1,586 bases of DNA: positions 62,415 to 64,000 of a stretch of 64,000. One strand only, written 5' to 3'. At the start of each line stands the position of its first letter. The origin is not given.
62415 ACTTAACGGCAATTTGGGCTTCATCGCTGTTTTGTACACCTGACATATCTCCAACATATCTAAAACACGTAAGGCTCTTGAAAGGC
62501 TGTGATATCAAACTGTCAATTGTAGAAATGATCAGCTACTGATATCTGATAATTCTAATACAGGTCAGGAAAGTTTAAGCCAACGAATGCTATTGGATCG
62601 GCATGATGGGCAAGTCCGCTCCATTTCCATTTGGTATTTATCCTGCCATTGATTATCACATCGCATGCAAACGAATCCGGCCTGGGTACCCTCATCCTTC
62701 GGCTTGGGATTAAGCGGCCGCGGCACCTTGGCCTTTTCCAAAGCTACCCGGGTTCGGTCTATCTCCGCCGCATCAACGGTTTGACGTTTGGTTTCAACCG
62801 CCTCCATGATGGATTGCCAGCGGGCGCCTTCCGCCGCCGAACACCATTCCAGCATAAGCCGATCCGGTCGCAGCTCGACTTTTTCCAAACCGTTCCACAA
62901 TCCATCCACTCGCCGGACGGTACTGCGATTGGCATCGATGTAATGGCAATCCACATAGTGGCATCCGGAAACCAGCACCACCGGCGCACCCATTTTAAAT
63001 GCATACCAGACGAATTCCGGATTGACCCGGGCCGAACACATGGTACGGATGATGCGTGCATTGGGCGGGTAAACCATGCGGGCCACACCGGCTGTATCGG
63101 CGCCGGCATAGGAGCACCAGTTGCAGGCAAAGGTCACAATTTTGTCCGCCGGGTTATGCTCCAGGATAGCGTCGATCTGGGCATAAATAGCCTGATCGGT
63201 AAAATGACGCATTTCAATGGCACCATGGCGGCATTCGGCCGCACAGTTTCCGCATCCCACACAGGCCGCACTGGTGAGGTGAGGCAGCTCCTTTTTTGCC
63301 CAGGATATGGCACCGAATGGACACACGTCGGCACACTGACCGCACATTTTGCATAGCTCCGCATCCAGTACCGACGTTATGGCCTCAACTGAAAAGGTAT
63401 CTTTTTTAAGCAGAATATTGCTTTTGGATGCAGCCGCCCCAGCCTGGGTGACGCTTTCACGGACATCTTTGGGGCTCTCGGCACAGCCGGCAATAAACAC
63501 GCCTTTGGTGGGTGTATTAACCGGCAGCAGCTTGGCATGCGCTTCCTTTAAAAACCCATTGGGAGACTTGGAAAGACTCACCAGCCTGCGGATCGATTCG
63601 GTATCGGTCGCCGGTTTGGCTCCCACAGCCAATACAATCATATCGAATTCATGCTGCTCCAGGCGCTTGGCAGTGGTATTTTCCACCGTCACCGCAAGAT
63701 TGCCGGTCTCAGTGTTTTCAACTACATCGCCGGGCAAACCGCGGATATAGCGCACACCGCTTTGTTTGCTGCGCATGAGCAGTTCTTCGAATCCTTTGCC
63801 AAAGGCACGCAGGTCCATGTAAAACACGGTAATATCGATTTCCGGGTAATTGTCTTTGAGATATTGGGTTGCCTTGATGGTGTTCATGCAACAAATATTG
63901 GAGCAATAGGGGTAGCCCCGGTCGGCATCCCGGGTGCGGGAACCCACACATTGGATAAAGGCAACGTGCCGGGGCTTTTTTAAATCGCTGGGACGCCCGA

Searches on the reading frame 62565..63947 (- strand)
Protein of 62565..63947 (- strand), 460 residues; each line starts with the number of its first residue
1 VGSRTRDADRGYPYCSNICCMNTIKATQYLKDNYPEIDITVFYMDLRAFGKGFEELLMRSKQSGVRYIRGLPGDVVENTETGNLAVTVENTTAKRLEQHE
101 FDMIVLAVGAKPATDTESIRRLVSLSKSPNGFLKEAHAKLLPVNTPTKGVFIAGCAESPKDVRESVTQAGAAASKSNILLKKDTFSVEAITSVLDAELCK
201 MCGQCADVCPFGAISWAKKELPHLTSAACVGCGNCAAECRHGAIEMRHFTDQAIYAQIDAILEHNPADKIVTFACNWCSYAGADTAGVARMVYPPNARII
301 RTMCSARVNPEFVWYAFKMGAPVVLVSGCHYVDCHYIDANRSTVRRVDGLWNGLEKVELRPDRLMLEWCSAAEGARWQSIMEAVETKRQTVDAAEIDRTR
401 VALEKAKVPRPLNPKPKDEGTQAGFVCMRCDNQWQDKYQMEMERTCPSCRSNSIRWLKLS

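Call 44: search_protein_families(library=pfam, proteins=[window:62565-63947:-], max_evalue=0.00001)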
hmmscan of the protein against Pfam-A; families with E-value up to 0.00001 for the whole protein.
window:62565-63947:- (460 aa): 7 families
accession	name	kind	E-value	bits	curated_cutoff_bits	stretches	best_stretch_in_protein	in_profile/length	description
PF02662.21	FlpD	-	1.9e-41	141.4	22.3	1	270-386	1-117/123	Methyl-viologen-reducing hydrogenase, delta subunit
PF00037.32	Fer4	-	3.2e-13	49.3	21.1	1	193-215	2-24/24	4Fe-4S binding domain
PF12838.12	Fer4_7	-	1.3e-09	38.8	27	1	199-243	2-52/52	4Fe-4S dicluster domain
PF13187.11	Fer4_9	-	1.3e-06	28.7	27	1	199-244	2-52/52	4Fe-4S dicluster domain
PF13237.11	Fer4_10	-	1.8e-06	28.2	25.5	1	193-239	3-52/53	4Fe-4S dicluster domain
PF12837.12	Fer4_6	-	2.9e-06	27.4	25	0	195-214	5-24/24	4Fe-4S binding domain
PF25160.1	LdpA_Fe-S-bd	-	7.8e-06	26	27.6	0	194-216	23-45/49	LdpA Fe-S cluster-binding domain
